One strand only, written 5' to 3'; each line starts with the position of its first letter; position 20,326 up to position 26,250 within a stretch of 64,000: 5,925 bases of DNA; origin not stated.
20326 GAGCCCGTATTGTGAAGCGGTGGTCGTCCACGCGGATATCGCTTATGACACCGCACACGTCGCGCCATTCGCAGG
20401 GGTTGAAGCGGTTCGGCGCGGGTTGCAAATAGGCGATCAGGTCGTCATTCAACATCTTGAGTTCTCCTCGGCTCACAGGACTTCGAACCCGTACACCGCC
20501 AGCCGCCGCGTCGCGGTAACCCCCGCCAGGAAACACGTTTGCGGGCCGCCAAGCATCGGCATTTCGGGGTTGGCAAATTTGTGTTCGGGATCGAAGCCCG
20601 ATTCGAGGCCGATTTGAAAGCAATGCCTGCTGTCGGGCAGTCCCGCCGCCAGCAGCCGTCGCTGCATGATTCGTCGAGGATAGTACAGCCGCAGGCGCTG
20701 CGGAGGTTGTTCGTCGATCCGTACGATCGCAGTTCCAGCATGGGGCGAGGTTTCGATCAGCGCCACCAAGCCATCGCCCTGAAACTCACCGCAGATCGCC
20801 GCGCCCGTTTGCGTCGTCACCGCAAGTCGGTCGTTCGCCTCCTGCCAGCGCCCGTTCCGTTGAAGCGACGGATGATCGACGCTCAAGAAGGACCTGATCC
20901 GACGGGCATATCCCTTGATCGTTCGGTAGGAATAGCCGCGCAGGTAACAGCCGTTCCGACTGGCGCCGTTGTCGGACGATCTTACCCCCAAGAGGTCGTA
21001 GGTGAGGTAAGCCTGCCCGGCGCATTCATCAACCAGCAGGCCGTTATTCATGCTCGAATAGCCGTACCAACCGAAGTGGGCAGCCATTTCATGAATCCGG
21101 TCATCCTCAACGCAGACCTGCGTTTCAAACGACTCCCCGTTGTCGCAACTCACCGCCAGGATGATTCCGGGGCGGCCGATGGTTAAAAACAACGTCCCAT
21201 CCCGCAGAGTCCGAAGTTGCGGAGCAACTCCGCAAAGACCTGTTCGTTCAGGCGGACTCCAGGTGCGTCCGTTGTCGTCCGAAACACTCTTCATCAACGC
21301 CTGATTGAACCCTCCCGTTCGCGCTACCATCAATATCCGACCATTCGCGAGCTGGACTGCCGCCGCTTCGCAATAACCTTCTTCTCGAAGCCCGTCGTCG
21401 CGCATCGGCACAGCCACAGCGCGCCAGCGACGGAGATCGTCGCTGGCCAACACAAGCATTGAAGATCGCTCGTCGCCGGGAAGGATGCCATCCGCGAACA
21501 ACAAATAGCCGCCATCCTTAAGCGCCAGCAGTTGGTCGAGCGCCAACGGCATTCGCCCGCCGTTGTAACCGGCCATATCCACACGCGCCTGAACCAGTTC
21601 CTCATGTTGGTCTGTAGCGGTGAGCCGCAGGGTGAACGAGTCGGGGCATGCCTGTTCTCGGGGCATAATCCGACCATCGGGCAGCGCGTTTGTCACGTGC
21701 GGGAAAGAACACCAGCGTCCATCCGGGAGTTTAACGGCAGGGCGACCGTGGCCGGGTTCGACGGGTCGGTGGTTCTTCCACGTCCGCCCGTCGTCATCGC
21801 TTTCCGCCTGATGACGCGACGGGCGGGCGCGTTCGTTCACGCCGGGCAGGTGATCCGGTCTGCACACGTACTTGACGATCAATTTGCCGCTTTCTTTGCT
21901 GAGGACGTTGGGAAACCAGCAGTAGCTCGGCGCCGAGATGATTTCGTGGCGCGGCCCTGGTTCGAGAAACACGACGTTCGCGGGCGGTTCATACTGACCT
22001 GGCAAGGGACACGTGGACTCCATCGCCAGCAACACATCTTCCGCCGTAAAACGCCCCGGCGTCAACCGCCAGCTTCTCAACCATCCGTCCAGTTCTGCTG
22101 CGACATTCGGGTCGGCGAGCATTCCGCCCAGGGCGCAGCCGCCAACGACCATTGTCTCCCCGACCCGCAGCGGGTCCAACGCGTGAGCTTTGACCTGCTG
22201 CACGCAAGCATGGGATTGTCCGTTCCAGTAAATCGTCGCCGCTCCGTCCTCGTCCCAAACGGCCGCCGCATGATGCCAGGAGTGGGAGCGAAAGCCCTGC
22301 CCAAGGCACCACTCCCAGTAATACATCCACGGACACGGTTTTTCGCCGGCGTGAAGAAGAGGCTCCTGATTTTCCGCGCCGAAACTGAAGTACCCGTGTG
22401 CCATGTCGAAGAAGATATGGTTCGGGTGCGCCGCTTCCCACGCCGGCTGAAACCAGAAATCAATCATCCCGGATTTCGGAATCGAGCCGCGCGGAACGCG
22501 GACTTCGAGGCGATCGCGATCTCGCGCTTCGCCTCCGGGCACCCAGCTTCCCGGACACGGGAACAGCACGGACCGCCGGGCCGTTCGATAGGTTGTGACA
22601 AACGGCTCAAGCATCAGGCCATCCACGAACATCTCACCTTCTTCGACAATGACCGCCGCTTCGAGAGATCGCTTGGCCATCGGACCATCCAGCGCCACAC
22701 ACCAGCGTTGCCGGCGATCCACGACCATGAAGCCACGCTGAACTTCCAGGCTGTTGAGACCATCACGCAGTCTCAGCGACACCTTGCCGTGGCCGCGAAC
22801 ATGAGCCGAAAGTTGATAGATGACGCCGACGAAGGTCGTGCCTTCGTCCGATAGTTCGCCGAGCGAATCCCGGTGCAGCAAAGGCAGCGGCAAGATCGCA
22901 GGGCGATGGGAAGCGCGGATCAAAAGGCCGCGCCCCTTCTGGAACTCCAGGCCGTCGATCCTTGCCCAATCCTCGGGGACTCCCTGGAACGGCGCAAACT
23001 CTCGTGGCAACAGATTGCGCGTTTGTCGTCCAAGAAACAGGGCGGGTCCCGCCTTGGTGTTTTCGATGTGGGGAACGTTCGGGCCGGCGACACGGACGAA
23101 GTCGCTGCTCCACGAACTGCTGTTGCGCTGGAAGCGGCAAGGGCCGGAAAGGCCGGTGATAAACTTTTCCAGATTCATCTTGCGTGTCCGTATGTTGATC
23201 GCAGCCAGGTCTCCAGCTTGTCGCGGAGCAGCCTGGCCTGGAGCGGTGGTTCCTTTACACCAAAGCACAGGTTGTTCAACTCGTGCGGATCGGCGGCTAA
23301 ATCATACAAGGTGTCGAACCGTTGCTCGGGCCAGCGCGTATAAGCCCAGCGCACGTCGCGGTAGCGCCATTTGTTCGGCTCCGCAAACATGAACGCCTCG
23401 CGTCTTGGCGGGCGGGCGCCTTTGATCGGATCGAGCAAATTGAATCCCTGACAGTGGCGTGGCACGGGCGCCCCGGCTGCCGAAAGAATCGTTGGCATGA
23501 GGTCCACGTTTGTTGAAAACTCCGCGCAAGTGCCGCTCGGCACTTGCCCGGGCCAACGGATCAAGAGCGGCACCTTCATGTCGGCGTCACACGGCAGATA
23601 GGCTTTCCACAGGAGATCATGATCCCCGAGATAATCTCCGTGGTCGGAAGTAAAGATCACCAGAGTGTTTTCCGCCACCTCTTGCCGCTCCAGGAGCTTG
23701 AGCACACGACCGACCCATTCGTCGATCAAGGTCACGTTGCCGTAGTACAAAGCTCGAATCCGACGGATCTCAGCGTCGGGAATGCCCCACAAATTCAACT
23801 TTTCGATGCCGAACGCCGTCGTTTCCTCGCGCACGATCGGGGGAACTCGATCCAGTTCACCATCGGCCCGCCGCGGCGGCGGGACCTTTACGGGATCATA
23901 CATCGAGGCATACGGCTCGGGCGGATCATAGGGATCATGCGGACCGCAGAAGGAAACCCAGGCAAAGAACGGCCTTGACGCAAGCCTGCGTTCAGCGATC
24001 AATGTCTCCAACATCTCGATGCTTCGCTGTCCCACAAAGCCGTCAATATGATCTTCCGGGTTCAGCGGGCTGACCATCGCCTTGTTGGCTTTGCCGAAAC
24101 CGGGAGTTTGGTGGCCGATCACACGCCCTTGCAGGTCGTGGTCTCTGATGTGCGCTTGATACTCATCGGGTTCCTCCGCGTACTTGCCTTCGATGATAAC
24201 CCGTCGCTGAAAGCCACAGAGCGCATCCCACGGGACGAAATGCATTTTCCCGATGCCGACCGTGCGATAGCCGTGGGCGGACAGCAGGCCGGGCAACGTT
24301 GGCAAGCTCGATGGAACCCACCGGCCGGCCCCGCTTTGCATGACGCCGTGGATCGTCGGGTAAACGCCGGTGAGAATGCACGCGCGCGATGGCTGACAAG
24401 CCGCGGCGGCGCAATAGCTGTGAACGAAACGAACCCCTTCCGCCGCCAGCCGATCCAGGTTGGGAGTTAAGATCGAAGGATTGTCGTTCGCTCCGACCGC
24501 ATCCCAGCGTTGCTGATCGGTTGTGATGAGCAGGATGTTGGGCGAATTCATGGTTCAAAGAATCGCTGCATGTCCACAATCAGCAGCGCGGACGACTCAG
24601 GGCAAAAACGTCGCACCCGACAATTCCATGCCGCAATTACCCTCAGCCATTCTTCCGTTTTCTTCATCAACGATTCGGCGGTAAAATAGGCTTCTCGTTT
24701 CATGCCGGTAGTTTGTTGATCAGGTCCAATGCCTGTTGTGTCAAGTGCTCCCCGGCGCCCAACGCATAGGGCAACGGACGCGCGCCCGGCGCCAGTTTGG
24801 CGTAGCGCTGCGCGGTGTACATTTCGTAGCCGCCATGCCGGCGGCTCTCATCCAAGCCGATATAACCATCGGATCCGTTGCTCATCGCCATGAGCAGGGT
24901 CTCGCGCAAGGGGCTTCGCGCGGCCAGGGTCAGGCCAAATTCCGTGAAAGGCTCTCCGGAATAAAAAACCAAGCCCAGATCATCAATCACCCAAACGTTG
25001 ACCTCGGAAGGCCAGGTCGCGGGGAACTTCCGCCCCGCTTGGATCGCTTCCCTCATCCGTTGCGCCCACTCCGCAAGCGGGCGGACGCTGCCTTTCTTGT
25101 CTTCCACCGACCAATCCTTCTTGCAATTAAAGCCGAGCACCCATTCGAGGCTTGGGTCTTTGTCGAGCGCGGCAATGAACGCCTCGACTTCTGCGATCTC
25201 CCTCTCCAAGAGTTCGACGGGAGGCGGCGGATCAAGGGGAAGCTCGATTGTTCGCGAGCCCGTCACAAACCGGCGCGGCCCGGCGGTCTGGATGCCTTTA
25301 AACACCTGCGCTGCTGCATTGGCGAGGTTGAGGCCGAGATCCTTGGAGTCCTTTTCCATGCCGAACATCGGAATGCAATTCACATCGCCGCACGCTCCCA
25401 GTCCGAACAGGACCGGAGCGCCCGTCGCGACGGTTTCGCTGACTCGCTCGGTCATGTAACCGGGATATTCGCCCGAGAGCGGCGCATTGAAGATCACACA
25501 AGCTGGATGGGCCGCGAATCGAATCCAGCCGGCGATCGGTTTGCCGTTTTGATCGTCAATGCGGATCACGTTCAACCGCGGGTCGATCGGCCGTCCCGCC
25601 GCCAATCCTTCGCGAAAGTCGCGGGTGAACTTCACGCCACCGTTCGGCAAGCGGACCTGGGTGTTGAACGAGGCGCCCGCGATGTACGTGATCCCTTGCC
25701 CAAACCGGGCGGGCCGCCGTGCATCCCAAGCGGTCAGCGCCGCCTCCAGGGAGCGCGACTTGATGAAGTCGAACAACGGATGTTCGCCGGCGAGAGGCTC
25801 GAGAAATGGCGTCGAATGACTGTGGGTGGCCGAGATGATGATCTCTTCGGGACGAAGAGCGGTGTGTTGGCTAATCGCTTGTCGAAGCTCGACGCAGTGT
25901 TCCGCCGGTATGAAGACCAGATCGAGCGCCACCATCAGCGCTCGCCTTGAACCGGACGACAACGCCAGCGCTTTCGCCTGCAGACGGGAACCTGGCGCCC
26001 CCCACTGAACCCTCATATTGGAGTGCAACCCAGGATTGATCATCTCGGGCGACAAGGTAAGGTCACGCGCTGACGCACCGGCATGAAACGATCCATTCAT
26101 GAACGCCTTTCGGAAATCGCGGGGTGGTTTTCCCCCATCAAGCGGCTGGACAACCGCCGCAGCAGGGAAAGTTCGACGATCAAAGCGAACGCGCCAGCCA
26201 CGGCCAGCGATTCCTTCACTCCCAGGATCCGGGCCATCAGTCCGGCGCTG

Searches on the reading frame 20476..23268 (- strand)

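Call 45: search_protein_families(library=pfam, proteins=[window:20476-23268:-], max_evalue=0.001)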
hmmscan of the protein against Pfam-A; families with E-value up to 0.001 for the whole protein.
window:20476-23268:- (931 aa): 3 families
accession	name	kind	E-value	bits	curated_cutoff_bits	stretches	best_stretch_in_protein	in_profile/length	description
PF13088.12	BNR_2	-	3.3e-15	56.6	31.4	1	582-732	118-259/277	BNR repeat-like domain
PF13385.13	Laminin_G_3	-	9.3e-05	23.1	27.6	1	269-387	21-138/151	Concanavalin A-like lectin/glucanases superfamily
PF02012.26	BNR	-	0.0004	20.4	27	0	662-672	2-12/12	BNR/Asp-box repeat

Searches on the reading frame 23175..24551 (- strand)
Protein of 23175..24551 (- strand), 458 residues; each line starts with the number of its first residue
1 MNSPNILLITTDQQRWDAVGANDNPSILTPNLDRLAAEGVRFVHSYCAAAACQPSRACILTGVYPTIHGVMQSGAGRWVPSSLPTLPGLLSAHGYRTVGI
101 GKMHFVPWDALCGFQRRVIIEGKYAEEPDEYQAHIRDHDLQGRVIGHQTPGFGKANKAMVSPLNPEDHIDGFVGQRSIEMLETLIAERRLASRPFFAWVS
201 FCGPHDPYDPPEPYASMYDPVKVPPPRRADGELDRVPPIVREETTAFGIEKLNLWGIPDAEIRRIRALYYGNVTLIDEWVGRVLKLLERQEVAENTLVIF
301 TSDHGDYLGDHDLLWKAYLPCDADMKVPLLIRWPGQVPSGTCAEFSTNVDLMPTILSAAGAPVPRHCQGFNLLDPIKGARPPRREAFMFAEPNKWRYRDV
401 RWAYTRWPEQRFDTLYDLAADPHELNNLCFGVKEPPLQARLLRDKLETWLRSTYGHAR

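Call 3: search_protein_families(library=pfam, proteins=[window:23175-24551:-], max_evalue=0.01)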
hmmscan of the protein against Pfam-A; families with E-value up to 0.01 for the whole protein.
window:23175-24551:- (458 aa): 4 families
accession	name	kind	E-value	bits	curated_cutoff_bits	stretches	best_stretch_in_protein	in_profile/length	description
PF00884.28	Sulfatase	-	6.1e-56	190.4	25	1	4-361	1-301/301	Sulfatase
PF16347.10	SGSH_C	-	5.7e-13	49.7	29.3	1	311-441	3-144/154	N-sulphoglucosamine sulphohydrolase, C-terminal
PF01663.27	Phosphodiest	-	7e-12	46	23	2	7-71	2-63/342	Type I phosphodiesterase / nucleotide pyrophosphatase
PF02995.22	DUF229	-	0.0034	16.6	25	1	273-312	310-349/496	Protein of unknown function (DUF229)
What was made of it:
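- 23175..24551 (-): S1 sulfatase downstream, arylsulfatase/choline-sulfatase-like. Pfam Sulfatase (call 3).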

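Call 46: search_solved_structures(query=window:23178-24551:-, max_evalue=1e-10)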
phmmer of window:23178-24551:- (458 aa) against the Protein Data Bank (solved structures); distinct sequences matched with E-value up to 1e-10: 81 (the best 60 are shown).
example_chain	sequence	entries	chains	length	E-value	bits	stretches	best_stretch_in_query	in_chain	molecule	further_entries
7oz8_AAA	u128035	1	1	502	4.3e-61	210.4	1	3-432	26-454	Choline-sulfatase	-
4upi_A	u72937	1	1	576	3.5e-42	148.1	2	164-374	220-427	SULFATASE FAMILY PROTEIN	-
6fny_A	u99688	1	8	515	4.4e-42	147.7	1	3-442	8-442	Choline-sulfatase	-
7pth_A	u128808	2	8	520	7.6e-40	140.3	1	3-442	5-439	Choline sulfatase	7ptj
7ebp_A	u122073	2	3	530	8.2e-40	140.2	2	269-427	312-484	Sulfatase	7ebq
9s8y_A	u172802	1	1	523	8.9e-40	140.1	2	269-387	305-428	Sulfatase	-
6g5z_A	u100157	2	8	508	9.8e-40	140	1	4-442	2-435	Choline-sulfatase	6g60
4uph_A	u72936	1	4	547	4.9e-39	137.7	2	193-385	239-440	SULFATASE (SULFURIC ESTER HYDROLASE) PROTEIN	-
2w8s_A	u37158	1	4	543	7.2e-38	133.8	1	192-382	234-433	PHOSPHONATE MONOESTER HYDROLASE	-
2vqr_A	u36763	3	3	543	1.1e-37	133.2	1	192-385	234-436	PUTATIVE SULFATASE | Multifunctional alkaline phosphatase superfamily protein pRL90232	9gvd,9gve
5g2v_A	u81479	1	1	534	2.1e-37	132.3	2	269-442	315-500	N-ACETYLGLUCOSAMINE-6-SULFATASE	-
4upl_A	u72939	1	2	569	6e-36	127.5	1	192-381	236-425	SULFATASE FAMILY PROTEIN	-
7p24_AAA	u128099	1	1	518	1.8e-35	125.9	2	262-439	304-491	Mucin-desulfating sulfatase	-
7stt_A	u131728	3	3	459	4e-35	124.8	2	3-105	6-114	N-acetylgalactosamine-6-sulfatase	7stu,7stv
9koq_A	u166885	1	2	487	6e-35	124.2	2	2-124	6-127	Sulfatase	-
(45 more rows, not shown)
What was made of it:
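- On HGSNAT-like heparan N-acetylation step (functional analogy only): The window sulfatase best matches 7oz8 (4e-61) against S1_8 chains at about 1e-24 (call 46).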

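Call 62: search_protein_families(library=ncbifam, proteins=[window:23178-24551:-], max_evalue=0.001)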
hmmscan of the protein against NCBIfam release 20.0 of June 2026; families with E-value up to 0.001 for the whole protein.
window:23178-24551:- (458 aa): 6 families
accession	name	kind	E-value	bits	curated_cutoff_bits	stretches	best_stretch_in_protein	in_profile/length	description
NF010322.0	PRK13759.1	equivalog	4.3e-84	282.7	481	1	2-429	5-437/486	arylsulfatase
TIGR03417.1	chol_sulfatase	equivalog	8.3e-61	206.4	433.45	1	3-431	2-422/500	choline-sulfatase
NF045661.1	HdlasePehA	equivalog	2e-53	181.8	900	2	191-400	198-413/506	phosphoric/sulfuric ester hydrolase PehA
NF052527.1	Mn_arylsulf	exception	3.5e-40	138.3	850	2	187-430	192-433/479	manganese-dependent arylsulfatase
NF038282.1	LapC_YejM_PbgA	exception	1.6e-07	30.1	825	1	269-356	414-497/584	LPS biosynthesis-modulating metalloenzyme YejM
NF038075.1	fam_STM4013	hypoth_equivalog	0.00024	20.7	250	0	275-313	206-241/261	STM4013/SEN3800 family hydrolase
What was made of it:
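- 23175..24551 (-): NCBIfam arylsulfatase and choline-sulfatase models match, both below cut-off (call 62).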

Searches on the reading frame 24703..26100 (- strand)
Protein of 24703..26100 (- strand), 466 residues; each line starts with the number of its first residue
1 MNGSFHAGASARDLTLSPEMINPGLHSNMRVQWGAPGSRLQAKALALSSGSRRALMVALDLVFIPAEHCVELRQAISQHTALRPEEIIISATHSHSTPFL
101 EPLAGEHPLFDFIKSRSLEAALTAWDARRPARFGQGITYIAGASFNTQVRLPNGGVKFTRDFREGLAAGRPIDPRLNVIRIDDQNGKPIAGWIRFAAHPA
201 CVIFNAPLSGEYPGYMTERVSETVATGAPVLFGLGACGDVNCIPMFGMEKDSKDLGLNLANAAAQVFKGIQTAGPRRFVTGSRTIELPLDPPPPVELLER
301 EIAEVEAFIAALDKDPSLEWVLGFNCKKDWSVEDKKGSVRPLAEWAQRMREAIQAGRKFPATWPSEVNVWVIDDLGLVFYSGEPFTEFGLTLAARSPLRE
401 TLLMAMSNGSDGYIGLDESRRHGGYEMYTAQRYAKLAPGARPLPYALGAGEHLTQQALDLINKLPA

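Call 38: search_solved_structures(query=window:24703-26100:-, max_evalue=1, show_alignments=1)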
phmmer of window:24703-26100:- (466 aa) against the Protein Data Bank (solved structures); distinct sequences matched with E-value up to 1: 2.
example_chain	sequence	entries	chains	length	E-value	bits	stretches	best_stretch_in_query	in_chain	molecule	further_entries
4fr9_A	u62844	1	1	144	0.23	13.4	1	361-393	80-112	Uncharacterized protein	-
5cwg_A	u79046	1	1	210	0.52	12.2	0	258-290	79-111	Designed helical repeat protein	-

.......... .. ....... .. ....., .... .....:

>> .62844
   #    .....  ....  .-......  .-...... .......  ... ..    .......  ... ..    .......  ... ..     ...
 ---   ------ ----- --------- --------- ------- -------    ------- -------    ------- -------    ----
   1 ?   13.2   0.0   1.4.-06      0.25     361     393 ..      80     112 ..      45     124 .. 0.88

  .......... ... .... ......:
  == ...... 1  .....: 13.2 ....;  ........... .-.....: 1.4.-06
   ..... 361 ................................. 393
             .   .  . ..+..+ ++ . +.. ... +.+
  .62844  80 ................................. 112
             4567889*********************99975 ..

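Call 42: search_solved_structures(query=A3, max_evalue=1, show_alignments=1)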
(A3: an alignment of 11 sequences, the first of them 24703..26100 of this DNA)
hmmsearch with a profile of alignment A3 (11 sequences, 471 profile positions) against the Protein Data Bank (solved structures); distinct sequences matched with E-value up to 1: 32.
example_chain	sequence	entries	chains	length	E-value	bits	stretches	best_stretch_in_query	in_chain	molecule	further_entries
2zws_A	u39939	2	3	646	4e-16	61.8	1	29-243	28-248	Neutral ceramidase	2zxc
2ypf_A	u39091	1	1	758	3.7e-14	55.4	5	18-120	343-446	AVRBS3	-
3ugm_A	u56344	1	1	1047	6.7e-14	54.5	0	26-114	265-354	TAL effector AvrBs3/PthA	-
4wgk_A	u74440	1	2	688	7.6e-14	54.3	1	39-229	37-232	Neutral ceramidase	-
9ld1_A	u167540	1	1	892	1.2e-13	53.7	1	26-116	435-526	inactivate TOD4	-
9lcx_A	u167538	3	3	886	5e-13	51.6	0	18-122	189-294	Inactivate TOD6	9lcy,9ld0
9lcz_A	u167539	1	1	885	5e-13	51.6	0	18-122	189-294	Inactivate TOD6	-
4osk_A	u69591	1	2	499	6.8e-13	51.2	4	21-118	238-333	Hax3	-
9jo8_A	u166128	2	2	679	1.5e-12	50.1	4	18-115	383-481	TALE repeat protein targeting mitochondiral ND1-L gene. | TALE repeat protein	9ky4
6jtq_A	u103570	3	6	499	5.3e-12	48.2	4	16-117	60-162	TAL effector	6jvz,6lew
4oto_A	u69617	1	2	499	6e-12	48.1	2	17-117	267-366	Hax3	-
6jw3_A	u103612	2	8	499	2.7e-11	45.9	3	15-122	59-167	TAL effector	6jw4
3v6p_A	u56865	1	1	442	3.2e-11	45.7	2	16-117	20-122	dHax3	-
3v6t_A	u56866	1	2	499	4.3e-11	45.2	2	16-116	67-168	dHax3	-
4osj_A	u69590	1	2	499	4.9e-11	45.1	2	15-116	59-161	Hax3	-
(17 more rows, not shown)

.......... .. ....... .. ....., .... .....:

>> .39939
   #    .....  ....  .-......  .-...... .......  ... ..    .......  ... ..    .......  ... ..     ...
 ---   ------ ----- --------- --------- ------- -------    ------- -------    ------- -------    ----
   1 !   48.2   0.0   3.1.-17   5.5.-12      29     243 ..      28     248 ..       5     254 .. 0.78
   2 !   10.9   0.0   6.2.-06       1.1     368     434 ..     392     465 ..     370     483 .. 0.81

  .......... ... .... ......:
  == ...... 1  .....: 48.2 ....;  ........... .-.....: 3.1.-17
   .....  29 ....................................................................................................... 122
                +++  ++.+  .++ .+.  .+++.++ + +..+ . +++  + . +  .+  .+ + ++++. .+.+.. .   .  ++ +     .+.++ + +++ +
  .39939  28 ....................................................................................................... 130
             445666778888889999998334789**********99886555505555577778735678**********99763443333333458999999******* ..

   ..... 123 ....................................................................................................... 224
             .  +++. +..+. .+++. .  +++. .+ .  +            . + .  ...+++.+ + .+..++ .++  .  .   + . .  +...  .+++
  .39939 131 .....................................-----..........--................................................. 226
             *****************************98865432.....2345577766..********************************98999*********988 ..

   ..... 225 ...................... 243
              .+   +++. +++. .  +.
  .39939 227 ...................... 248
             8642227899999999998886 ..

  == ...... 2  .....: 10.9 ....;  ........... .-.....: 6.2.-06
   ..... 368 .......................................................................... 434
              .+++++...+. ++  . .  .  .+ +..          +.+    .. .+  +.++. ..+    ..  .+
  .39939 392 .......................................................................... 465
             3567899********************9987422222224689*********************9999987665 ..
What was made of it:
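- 24700..26100 (-): Neutral-ceramidase-like hydrolase (466 aa), the conserved partner gene. Profile against PDB: 2zws neutral ceramidase E=4e-16 and 4wgk E=8e-14 (call 42).
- On Neutral ceramidase family (partner gene 24700..26100): Profile against 2zws E=4e-16 (call 42).
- Tried and rejected: The ceramidase-like profile also hit TAL-effector repeat proteins in PDB (call 42).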

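Call 70: find_homologous_proteins(query=window:24703-26100:-, max_evalue=1e-10)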
Query window:24703-26100:- (466 aa): 122 proteins with E <= 1e-10 among 8000 candidates; the best 120 are listed.
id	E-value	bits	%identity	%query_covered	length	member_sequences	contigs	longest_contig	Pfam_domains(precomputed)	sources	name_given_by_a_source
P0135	9.5e-297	1002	100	94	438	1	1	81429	-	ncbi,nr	ncbi:MAG: hypothetical protein HY360_15165 [Verrucomicrobia bacterium]|nr:hypothetical protein [Verr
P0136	2.3e-198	678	62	99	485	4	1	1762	-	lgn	-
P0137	8.0e-196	669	62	100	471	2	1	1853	-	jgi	-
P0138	1.4e-192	659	60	99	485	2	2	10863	-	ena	-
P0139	1.6e-192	659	62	100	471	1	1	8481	-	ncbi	-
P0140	3.9e-192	657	61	99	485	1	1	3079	-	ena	-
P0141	3.8e-191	654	60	99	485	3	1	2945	-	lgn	-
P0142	7.0e-191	653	59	99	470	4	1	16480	-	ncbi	-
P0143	1.0e-189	649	59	99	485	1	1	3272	-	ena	-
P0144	1.6e-189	649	61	99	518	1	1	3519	-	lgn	-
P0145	2.1e-188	645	60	99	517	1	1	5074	-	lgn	-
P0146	3.1e-187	641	60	100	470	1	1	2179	-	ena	-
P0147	3.6e-187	641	60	97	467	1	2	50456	-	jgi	jgi:hypothetical protein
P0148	3.0e-186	638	60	99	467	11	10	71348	-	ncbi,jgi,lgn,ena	-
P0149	3.9e-185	634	60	99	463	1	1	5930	-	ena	-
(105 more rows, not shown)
